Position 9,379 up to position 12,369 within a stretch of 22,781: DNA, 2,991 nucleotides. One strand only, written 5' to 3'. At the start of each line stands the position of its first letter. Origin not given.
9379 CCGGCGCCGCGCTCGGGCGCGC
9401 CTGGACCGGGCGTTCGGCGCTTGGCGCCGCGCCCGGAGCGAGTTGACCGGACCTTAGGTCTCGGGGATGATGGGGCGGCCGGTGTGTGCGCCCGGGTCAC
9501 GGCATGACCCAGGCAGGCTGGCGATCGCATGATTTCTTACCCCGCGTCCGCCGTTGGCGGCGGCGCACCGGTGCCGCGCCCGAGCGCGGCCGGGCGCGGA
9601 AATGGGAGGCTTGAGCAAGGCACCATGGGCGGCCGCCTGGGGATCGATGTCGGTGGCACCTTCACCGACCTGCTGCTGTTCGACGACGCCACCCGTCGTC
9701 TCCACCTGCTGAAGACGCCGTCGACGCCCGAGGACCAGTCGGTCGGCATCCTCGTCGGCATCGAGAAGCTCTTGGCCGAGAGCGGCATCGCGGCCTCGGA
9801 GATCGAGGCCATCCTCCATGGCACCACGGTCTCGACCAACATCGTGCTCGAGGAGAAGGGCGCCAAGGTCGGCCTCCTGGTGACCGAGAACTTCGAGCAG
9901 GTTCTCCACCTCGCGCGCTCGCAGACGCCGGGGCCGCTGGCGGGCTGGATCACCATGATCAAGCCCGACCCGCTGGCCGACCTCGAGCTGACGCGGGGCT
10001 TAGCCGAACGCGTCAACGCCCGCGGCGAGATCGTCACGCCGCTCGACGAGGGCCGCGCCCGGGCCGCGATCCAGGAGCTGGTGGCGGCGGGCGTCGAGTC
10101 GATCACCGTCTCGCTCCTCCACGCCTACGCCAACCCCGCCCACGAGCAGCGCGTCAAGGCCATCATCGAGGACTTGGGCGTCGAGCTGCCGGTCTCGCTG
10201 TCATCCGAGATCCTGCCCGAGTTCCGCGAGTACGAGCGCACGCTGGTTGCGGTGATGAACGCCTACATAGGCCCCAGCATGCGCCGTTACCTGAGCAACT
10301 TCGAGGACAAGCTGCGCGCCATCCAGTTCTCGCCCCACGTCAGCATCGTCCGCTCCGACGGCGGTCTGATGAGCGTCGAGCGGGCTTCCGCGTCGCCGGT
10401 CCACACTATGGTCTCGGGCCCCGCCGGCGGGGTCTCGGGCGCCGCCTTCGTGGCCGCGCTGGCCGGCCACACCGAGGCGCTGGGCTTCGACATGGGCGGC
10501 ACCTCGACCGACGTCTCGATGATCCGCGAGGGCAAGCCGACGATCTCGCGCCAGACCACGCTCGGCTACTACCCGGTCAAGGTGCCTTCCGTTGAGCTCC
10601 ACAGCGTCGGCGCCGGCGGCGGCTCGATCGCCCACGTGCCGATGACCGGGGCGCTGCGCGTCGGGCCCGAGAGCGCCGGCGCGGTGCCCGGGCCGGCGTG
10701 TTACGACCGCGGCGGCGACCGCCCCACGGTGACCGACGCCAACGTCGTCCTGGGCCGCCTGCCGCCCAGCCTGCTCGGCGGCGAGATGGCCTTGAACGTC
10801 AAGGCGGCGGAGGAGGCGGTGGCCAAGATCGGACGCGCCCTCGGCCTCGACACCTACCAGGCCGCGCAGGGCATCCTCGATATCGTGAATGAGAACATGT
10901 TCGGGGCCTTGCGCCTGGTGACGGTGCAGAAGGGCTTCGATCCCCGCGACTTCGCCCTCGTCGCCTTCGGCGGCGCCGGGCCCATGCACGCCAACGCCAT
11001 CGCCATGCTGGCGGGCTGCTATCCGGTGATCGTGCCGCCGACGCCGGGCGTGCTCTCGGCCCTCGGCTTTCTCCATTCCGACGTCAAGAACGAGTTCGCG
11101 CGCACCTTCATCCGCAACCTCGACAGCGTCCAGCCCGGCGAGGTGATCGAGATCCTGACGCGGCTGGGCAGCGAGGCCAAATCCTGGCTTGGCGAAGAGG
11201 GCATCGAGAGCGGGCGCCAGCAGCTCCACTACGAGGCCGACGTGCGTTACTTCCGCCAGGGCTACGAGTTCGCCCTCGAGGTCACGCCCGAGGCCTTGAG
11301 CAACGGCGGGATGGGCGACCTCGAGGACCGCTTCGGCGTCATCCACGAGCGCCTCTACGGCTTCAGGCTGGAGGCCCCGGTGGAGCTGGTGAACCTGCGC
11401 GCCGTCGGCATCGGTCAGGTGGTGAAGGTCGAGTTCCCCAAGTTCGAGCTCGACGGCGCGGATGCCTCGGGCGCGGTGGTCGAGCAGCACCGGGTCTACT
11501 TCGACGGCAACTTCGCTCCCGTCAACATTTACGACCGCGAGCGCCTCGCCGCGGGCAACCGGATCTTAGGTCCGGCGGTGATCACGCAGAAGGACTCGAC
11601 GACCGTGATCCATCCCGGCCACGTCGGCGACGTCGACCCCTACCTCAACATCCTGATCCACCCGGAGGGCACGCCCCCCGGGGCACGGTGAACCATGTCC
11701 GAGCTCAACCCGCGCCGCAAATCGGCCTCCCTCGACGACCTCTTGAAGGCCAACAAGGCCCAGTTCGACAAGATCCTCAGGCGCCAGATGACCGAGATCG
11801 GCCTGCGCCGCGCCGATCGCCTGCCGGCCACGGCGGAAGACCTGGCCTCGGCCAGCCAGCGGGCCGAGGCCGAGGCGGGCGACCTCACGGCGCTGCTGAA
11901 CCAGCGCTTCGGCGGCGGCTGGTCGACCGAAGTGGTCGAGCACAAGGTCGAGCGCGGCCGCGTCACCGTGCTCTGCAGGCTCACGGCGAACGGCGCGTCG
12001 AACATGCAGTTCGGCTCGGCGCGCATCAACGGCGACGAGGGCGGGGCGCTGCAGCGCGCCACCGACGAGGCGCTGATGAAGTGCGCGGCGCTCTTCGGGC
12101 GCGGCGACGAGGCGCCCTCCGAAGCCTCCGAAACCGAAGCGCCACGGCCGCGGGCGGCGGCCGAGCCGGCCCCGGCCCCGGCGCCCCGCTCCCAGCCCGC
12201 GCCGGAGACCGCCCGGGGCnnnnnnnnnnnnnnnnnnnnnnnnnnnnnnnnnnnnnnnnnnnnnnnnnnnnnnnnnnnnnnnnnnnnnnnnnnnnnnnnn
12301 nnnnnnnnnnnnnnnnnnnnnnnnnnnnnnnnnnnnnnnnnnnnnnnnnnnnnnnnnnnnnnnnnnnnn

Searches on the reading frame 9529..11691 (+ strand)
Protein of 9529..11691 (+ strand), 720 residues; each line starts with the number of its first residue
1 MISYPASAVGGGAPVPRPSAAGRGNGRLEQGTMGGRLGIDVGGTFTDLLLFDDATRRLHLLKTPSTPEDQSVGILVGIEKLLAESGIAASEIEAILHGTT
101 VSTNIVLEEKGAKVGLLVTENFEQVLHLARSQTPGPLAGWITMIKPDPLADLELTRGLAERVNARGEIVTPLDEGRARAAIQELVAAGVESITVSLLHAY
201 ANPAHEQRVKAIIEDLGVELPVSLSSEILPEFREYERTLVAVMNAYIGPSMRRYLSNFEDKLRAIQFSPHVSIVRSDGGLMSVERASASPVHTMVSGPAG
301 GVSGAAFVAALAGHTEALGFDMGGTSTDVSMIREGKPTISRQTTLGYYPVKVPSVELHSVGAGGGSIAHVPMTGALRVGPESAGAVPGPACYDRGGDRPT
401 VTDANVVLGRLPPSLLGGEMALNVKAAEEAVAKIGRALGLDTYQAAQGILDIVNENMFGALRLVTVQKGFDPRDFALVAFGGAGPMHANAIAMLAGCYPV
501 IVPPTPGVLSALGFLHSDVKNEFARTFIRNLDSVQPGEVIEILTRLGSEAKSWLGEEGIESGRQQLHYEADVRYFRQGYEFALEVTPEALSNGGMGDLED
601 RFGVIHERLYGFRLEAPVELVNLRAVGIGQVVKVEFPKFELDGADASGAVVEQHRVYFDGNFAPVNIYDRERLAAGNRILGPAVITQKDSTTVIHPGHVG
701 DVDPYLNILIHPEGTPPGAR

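Call 10: search_protein_families(library=pfam, proteins=[window:9529-11691:+], max_evalue=0.001)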
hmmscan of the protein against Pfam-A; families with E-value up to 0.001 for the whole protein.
window:9529-11691:+ (720 aa): 5 families
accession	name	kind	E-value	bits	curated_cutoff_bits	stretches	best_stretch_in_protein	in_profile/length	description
PF01968.24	Hydantoinase_A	-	1.6e-95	320.1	22.9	1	237-522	1-290/291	Hydantoinase/oxoprolinase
PF05378.19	Hydant_A_N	-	7.2e-52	176.1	25.2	1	36-216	1-175/176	Hydantoinase/oxoprolinase N-terminal region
PF19278.4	Hydant_A_C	-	4.7e-10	39.6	21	1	623-704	102-184/193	Hydantoinase/oxoprolinase C-terminal domain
PF13941.12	MutL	-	0.00046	19.5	27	0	294-343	221-272/450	MutL protein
PF01869.26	BcrAD_BadFG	-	0.00099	19.1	31.5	0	37-100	1-70/271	BadF/BadG/BcrA/BcrD ATPase family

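Call 42: search_protein_families(library=ncbifam, proteins=[window:9529-11691:+], max_evalue=0.001)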
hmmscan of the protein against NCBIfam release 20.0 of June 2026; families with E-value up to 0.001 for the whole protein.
window:9529-11691:+ (720 aa): 3 families
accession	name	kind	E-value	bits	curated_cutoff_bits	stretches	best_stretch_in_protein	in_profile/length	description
NF050156.1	CapLactmsAlpCapA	equivalog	1.5e-155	519.3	1000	1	36-700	2-675/689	caprolactamase subunit alpha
NF042975.2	AcphenoCarb_ApcC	equivalog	3.4e-100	336.3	1500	2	37-518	11-504/733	acetophenone carboxylase subunit gamma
NF042960.1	AcphenoCarb_ApcA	equivalog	3.7e-72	243.6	1250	1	38-708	5-653/658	acetophenone carboxylase subunit alpha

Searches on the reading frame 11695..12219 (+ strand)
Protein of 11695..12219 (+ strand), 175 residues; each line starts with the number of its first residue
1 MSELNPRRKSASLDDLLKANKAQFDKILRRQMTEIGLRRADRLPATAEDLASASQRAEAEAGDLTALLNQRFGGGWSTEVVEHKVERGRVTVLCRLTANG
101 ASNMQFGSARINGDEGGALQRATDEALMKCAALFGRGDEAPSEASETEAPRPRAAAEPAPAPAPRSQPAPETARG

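Call 12: search_solved_structures(query=window:11695-12219:+, max_evalue=10, show_alignments=2)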
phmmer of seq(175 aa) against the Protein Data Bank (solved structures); distinct sequences matched with E-value up to 10: 1.
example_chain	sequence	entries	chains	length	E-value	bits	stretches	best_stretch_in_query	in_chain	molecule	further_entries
9njt_A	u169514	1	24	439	0.21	15.2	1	80-169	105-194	Dihydrolipoyllysine-residue succinyltransferase component of 2-oxoglutarate dehydrogenase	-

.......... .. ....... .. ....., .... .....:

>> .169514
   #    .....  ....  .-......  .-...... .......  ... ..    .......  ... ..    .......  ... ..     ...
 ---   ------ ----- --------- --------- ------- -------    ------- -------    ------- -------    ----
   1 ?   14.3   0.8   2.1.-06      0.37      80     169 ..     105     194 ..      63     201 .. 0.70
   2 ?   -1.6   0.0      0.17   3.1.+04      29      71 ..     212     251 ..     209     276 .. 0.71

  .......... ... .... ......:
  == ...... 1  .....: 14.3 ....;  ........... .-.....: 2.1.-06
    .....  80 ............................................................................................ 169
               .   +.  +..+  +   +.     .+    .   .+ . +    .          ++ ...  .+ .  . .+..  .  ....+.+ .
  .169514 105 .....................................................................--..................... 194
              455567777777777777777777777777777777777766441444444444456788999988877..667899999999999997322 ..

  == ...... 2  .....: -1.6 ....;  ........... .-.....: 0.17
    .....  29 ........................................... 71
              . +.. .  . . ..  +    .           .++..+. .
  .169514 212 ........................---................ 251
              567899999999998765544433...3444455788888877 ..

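Call 15: find_homologous_proteins(query=window:11695-12123:+, max_evalue=0.01)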
Query seq(143 aa) (143 aa): 2 proteins with E <= 0.01 among 109 candidates.
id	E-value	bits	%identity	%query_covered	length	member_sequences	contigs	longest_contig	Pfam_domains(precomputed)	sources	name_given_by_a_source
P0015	2.3e-48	182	64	98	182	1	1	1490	-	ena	-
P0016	4.9e-45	171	64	94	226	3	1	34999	-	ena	-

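Call 18: find_encoding_contigs(protein=P0016, flank=10000, max_places=3)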
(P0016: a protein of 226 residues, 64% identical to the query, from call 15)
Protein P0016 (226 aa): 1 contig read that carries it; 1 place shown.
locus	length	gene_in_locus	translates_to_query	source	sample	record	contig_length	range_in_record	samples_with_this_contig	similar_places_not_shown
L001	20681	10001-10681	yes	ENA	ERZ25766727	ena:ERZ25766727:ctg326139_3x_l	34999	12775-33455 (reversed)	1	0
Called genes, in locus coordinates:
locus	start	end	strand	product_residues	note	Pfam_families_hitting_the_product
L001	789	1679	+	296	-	PF01522:Polysacc_deac_1, PF10096:DUF2334 (weak)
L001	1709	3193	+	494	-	PF02492:cobW, PF07683:CobW_C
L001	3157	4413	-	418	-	PF07690:MFS_1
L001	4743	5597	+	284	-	PF05721:PhyH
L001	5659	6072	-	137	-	PF13499:EF-hand_7 (faint), PF00036:EF-hand_1 (faint), PF13202:EF-hand_5 (faint), PF13405:EF-hand_6 (weak)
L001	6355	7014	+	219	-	PF04831:POPDC1-3, PF00027:cNMP_binding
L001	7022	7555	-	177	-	-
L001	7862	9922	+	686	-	PF05378:Hydant_A_N, PF01968:Hydantoinase_A, PF19278:Hydant_A_C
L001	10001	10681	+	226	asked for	-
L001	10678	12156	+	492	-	PF02538:Hydantoinase_B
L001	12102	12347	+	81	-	-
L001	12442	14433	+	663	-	PF01145:Band_7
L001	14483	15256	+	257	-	-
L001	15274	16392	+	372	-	PF00005:ABC_tran, PF13304:AAA_21 (weak)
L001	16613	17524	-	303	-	PF03069:FmdA_AmdA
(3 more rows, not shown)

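Call 77: predict_structure(alignment_id=A7)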
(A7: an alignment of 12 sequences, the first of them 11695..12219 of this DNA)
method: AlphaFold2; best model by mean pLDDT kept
length: 175 residues; sequences in the alignment: 12
mean_pLDDT: 71.7   pTM: 0.46
mean pLDDT of the five models: 71.7, 69.5, 68.8, 67.9, 66.8
residues with pLDDT >= 90: 53; 70-90: 40; 50-70: 49; < 50: 33
segments of 3 or more residues with pLDDT < 50: 1-3, 5-8, 36-42, 138-154
pLDDT, mean of each block of 10 residues (from residue 1): 48 78 79 50 55 55 81 90 95 94 95 92 94 70 45 48 57 58
secondary structure, 60 per line:
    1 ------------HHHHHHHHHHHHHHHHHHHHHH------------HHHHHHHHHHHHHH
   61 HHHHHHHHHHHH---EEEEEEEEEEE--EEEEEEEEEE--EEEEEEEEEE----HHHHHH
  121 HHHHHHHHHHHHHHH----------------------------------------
elements in order: H13-34 H47-72 E76-86 E89-98 E101-110 H115-135
